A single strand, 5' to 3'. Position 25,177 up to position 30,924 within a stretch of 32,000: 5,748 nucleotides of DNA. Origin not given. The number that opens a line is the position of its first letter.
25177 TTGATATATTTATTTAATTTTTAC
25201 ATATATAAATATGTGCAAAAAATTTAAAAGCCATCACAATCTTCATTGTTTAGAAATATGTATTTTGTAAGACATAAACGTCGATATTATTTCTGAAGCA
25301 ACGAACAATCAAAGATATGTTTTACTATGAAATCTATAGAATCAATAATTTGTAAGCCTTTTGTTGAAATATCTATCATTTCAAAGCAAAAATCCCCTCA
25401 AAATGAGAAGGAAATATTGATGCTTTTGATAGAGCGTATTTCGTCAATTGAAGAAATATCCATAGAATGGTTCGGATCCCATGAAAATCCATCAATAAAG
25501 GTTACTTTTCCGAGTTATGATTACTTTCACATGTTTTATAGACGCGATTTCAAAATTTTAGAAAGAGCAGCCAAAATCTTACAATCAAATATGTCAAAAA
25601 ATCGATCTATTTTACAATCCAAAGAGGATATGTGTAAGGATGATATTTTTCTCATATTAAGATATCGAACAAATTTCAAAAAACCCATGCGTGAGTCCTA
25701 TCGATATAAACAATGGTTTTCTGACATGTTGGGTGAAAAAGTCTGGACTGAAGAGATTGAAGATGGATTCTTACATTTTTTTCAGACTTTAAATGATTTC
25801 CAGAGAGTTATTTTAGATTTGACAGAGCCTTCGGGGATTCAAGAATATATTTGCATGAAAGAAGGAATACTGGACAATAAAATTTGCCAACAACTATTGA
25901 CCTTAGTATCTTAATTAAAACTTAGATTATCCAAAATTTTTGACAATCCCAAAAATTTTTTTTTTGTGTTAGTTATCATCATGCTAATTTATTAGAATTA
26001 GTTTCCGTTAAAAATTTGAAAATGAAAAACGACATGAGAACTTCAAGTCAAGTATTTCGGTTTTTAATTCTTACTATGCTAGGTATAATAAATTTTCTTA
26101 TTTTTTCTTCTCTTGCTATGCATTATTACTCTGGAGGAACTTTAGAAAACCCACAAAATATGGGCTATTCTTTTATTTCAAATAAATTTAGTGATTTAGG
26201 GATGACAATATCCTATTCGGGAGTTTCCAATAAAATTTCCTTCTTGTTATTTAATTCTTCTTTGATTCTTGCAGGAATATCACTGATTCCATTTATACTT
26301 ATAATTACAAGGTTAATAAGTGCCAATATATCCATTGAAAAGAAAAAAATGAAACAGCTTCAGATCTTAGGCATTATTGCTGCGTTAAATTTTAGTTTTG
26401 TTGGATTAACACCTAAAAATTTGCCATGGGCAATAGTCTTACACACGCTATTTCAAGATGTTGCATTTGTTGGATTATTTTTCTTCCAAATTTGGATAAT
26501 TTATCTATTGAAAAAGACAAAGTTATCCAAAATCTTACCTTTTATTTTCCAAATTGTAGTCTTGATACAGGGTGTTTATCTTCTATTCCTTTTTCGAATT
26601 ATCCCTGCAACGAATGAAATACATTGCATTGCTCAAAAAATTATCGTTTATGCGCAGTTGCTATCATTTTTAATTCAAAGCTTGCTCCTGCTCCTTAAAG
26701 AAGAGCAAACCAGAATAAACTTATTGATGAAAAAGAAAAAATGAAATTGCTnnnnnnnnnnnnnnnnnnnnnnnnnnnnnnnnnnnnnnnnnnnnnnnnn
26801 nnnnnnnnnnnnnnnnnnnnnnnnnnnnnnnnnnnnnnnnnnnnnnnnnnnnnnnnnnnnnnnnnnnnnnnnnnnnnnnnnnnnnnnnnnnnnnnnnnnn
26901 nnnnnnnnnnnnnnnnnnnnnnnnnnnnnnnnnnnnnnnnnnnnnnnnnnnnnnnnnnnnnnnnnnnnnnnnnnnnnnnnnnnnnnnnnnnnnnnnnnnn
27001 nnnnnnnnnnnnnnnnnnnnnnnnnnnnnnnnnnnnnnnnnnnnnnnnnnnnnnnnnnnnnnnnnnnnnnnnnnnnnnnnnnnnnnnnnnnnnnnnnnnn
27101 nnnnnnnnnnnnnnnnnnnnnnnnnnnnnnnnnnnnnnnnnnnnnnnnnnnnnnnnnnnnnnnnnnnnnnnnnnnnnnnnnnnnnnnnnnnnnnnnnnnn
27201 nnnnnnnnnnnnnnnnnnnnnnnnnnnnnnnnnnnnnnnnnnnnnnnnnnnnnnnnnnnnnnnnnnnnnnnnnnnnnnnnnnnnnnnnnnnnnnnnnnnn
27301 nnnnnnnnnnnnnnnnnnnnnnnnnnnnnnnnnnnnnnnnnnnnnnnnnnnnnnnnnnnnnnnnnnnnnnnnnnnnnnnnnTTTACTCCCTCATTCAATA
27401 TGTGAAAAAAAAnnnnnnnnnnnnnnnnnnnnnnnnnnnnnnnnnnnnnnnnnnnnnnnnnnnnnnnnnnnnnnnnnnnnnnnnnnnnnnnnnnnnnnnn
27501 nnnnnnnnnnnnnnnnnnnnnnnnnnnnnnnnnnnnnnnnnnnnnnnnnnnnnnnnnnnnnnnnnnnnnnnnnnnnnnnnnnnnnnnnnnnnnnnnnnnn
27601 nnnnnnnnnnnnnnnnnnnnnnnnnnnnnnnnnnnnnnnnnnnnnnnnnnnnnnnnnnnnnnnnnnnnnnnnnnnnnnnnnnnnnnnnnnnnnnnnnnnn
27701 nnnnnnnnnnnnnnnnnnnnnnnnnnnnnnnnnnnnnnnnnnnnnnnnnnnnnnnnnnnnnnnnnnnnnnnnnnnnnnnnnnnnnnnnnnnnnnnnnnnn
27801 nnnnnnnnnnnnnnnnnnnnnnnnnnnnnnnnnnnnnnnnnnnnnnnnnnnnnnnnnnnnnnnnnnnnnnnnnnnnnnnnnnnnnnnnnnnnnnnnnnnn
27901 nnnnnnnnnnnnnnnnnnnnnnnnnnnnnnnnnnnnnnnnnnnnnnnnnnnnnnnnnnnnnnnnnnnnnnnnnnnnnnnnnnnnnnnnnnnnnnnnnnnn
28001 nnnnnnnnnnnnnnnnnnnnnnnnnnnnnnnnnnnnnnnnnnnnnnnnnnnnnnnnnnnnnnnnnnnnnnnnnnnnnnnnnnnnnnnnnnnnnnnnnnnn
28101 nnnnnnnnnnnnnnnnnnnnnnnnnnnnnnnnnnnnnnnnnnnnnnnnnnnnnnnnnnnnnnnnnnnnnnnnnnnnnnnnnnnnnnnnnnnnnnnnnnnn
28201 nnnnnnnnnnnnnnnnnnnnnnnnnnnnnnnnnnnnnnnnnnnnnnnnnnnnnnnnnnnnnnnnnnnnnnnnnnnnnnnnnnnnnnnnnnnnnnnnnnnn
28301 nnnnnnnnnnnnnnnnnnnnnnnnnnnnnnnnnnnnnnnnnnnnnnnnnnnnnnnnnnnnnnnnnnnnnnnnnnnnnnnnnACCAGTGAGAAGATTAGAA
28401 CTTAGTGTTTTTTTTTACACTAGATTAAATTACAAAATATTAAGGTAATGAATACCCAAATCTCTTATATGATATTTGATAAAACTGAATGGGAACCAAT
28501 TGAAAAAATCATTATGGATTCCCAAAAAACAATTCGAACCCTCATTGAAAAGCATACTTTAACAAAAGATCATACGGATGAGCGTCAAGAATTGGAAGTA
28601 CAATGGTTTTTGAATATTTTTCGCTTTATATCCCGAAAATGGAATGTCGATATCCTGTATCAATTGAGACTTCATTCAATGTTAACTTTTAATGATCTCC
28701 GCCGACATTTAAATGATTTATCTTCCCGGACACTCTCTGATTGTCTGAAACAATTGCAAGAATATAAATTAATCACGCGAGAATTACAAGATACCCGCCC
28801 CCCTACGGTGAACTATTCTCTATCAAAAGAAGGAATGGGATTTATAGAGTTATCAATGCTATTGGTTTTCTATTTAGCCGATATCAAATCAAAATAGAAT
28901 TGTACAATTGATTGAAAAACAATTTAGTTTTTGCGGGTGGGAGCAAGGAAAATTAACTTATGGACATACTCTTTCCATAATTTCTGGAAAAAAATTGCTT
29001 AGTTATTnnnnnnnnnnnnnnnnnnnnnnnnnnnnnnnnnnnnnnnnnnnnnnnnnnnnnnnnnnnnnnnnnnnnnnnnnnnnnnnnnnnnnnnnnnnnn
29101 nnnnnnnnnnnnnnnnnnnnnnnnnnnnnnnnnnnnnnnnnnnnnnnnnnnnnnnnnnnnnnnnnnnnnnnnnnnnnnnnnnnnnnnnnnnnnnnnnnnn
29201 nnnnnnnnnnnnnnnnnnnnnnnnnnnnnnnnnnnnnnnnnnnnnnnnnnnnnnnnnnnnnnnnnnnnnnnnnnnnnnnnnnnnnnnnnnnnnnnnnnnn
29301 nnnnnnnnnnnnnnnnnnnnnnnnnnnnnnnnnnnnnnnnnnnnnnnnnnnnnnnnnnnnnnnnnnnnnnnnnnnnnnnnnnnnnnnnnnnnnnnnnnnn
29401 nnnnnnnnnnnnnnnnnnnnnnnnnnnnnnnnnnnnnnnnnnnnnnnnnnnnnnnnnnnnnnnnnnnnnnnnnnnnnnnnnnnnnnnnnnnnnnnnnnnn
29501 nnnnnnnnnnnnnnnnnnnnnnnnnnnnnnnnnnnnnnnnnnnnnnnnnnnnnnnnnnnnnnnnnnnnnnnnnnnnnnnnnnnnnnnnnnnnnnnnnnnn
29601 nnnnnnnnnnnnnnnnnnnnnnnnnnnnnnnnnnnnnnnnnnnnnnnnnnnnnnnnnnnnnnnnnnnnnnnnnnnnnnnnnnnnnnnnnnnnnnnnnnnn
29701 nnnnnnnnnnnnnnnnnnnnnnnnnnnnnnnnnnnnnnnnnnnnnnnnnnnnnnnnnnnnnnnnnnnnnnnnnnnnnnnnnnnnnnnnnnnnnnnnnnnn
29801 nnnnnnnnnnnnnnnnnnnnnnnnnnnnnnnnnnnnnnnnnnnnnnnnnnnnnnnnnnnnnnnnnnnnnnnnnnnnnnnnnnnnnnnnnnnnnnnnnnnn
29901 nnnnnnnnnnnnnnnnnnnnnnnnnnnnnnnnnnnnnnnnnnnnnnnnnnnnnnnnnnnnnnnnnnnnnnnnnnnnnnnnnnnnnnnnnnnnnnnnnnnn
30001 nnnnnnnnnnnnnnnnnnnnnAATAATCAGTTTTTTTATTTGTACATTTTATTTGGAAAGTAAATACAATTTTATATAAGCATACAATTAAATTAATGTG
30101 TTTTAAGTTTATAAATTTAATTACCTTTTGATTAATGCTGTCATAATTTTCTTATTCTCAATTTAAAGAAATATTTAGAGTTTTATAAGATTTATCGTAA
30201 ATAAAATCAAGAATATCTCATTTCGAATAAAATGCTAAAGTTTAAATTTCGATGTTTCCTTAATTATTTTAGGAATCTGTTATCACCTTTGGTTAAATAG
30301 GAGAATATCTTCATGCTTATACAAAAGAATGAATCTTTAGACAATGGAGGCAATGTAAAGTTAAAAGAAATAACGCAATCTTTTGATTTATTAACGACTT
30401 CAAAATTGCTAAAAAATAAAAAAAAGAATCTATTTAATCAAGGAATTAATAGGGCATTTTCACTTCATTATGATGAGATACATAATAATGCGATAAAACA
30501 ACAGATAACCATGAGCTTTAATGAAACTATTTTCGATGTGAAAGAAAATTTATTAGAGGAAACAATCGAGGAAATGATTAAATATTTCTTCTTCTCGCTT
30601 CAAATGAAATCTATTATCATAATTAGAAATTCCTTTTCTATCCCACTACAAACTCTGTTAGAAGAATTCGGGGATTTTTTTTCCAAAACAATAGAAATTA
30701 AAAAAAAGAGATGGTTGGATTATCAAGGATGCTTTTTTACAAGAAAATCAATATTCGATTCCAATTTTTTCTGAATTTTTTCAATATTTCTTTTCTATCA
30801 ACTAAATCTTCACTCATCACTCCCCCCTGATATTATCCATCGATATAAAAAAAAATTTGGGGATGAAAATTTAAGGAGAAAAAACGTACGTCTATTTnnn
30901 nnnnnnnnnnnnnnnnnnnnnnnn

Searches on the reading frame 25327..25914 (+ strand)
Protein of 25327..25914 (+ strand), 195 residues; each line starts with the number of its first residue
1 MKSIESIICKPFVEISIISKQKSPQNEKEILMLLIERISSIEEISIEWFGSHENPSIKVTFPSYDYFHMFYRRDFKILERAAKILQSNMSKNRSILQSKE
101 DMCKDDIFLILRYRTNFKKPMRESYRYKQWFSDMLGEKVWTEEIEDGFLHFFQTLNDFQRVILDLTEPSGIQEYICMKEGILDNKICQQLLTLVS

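Call 6: search_protein_families(library=pfam, proteins=[window:25327-25914:+], max_evalue=0.1)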
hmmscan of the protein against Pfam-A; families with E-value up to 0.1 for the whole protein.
window:25327-25914:+ (195 aa): 1 family
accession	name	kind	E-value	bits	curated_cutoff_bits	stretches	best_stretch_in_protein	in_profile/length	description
PF06046.19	Sec6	-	0.01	14.9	29.7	1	71-153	130-215/537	Exocyst complex component Sec6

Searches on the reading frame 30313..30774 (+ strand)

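Call 6: search_protein_families(library=pfam, proteins=[window:30313-30774:+], max_evalue=0.1)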
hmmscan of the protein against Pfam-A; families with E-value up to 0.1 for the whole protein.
window:30313-30774:+ (153 aa): 1 family
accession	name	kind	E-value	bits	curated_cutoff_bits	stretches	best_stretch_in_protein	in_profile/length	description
PF10014.15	2OG-Fe_Oxy_2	-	0.036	14.2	23.1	1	15-77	25-87/192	2OG-Fe dioxygenase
